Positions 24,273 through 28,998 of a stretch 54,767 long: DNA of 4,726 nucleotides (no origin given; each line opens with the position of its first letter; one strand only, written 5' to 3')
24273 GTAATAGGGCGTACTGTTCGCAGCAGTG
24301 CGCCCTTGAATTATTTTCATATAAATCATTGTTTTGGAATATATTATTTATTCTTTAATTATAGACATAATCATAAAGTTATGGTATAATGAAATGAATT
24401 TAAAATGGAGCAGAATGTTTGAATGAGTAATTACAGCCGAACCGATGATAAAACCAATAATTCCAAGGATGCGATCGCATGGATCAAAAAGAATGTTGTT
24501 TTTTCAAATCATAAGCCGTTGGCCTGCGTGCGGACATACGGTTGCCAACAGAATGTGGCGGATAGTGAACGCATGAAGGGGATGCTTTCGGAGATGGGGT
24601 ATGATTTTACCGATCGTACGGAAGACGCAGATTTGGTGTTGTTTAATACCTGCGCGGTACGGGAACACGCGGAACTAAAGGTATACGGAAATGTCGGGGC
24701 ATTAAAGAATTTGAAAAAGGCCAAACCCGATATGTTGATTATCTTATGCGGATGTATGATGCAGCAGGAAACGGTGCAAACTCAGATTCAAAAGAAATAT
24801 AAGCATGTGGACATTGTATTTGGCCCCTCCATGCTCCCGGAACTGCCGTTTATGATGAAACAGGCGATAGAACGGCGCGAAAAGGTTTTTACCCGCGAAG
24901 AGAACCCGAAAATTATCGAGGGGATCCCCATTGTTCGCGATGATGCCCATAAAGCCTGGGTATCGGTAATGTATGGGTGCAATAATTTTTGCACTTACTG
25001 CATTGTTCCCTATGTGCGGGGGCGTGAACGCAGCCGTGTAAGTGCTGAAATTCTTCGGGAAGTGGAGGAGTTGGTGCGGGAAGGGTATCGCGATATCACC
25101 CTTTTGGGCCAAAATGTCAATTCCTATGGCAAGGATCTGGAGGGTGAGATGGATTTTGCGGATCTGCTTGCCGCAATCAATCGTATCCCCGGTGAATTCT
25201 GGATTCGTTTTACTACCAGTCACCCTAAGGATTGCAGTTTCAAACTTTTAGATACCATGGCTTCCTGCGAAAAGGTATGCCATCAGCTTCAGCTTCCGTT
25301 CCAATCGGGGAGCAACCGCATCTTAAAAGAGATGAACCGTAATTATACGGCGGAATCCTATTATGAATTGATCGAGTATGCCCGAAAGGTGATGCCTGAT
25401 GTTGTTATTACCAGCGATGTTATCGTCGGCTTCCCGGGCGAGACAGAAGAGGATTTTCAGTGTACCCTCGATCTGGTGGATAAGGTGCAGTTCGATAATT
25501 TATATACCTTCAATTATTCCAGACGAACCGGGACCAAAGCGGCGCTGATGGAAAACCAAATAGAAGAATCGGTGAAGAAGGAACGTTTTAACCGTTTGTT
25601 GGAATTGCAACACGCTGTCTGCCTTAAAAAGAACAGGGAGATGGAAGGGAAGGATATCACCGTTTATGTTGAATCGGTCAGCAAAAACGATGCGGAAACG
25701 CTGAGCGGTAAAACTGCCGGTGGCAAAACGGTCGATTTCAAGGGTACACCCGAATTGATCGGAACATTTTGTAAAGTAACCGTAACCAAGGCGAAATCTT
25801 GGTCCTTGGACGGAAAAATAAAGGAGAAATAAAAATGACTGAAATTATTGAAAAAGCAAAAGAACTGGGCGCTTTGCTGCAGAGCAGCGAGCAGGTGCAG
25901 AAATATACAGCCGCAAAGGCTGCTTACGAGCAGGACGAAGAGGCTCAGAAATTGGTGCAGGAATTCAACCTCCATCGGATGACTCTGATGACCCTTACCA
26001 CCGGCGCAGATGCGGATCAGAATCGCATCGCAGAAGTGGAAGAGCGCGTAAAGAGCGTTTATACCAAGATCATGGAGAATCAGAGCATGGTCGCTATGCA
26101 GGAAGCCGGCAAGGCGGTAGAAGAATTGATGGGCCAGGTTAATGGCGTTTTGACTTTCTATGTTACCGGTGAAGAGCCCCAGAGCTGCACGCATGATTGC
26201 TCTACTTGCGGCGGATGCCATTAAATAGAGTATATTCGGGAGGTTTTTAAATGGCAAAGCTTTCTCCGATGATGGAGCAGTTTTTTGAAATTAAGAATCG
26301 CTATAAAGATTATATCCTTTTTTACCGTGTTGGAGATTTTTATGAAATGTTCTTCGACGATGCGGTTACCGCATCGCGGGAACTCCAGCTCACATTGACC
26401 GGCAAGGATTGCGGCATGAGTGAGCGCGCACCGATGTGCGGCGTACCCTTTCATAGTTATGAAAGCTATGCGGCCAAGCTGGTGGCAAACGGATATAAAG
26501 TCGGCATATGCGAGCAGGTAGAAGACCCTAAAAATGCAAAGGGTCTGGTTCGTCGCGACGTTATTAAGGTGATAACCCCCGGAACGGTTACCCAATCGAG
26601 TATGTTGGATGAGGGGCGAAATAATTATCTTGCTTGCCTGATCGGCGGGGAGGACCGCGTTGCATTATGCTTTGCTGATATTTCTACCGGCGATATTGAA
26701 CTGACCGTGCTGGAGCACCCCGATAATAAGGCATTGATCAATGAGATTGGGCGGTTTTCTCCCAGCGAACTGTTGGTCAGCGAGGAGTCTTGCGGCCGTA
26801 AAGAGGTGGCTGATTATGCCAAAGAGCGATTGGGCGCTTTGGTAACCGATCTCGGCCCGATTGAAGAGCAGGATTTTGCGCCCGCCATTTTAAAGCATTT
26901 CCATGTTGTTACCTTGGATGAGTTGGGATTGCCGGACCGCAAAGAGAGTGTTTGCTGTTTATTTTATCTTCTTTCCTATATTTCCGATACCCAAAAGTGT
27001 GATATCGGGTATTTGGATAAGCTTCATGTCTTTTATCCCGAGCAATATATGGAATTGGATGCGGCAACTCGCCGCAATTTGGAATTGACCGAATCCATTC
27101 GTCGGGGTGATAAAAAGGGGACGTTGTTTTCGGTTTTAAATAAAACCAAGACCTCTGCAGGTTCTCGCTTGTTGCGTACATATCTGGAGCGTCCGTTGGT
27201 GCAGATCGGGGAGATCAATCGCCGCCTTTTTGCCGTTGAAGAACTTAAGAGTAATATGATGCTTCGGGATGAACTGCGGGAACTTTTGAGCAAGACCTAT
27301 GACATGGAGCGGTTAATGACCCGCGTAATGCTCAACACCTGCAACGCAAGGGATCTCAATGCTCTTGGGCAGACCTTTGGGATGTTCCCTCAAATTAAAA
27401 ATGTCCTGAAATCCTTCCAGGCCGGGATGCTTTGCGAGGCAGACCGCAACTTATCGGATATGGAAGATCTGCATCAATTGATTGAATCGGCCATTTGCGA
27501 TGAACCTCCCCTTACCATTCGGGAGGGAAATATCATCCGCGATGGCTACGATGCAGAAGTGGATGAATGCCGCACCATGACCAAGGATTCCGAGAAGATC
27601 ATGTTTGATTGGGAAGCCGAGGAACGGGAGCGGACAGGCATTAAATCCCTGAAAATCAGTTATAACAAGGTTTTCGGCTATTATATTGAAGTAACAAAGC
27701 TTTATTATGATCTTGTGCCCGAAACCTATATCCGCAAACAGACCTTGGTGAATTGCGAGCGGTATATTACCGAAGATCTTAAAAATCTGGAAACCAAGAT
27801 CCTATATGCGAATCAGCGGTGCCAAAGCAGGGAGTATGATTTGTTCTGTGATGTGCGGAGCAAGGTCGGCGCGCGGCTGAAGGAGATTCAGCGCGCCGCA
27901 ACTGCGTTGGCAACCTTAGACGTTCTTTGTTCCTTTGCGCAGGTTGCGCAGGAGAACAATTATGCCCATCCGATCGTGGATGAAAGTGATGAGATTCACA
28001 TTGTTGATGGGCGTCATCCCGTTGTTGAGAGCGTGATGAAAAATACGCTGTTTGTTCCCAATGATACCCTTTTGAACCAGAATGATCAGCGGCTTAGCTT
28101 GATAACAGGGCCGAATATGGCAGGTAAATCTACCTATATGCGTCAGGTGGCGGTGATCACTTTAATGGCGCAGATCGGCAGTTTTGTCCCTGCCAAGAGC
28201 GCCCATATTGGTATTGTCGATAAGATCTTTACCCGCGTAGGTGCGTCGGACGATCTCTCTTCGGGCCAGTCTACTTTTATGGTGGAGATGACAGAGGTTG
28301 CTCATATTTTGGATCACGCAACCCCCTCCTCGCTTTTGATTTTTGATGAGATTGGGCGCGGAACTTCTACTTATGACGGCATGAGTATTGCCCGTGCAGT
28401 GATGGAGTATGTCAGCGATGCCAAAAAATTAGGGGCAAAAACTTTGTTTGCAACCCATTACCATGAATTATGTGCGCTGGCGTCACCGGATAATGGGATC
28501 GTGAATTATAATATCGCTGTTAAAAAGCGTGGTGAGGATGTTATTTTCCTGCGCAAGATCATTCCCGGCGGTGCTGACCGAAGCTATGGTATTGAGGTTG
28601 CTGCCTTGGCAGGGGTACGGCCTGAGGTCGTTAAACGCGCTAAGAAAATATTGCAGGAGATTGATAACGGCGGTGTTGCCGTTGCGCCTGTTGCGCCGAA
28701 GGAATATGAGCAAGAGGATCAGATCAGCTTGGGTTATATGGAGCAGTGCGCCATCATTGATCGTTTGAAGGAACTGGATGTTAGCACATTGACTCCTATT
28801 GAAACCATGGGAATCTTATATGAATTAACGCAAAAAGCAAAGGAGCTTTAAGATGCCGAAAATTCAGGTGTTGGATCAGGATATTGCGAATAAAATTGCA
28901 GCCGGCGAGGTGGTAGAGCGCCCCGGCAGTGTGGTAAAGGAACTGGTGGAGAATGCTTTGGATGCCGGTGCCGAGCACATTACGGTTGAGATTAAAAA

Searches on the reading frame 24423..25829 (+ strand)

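Call 35: search_protein_families(library=pfam, proteins=[window:24423-25829:+], max_evalue=0.00001)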
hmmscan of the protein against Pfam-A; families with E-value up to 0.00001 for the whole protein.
window:24423-25829:+ (469 aa): 3 families
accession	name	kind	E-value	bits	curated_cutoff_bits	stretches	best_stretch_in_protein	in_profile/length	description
PF04055.27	Radical_SAM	-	1.4e-29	103.8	29.5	1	180-351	1-165/166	Radical SAM superfamily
PF00919.26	UPF0004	-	1.2e-28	99.4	27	1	35-134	3-98/98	Uncharacterized protein family UPF0004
PF01938.26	TRAM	-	4.3e-10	39.8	21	1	405-466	1-60/61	TRAM domain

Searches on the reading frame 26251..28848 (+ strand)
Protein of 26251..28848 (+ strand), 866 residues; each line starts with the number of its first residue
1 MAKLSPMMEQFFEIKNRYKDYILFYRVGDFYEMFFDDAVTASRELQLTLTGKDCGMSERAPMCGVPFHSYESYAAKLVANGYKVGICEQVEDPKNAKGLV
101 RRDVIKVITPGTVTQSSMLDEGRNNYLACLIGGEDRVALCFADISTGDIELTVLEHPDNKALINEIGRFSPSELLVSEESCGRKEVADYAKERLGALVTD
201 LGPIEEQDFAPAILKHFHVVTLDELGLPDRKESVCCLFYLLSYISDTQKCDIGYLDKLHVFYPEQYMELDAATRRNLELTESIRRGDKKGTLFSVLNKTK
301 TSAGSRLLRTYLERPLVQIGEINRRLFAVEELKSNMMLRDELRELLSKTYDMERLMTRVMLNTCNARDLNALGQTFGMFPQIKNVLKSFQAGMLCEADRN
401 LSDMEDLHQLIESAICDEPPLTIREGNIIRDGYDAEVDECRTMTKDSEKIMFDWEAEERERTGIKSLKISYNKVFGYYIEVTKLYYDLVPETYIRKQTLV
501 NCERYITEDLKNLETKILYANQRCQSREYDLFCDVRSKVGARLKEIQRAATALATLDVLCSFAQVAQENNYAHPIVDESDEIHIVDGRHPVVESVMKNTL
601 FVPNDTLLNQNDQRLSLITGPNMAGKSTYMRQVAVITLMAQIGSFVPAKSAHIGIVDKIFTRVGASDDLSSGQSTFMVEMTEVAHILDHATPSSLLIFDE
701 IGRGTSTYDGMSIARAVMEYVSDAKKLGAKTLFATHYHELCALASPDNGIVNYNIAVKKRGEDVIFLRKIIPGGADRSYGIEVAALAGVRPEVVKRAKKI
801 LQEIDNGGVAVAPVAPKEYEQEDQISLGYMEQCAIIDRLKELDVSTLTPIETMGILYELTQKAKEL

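Call 35: search_protein_families(library=pfam, proteins=[window:26251-28848:+], max_evalue=0.00001)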
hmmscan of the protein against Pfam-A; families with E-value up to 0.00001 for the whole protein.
window:26251-28848:+ (866 aa): 5 families
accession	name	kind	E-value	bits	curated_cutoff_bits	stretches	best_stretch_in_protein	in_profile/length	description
PF00488.27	MutS_V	-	1.8e-81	273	30.2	1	617-804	2-187/188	MutS domain V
PF05192.23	MutS_III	-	3.6e-56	191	34.1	1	272-563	1-194/194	MutS domain III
PF01624.25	MutS_I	-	3.1e-45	153.4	20.6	1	6-116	2-112/113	MutS domain I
PF05190.23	MutS_IV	-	1.5e-26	92.9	22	1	432-522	1-91/92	MutS family domain IV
PF05188.22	MutS_II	-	4.8e-15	56.6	25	1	125-252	1-129/133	MutS domain II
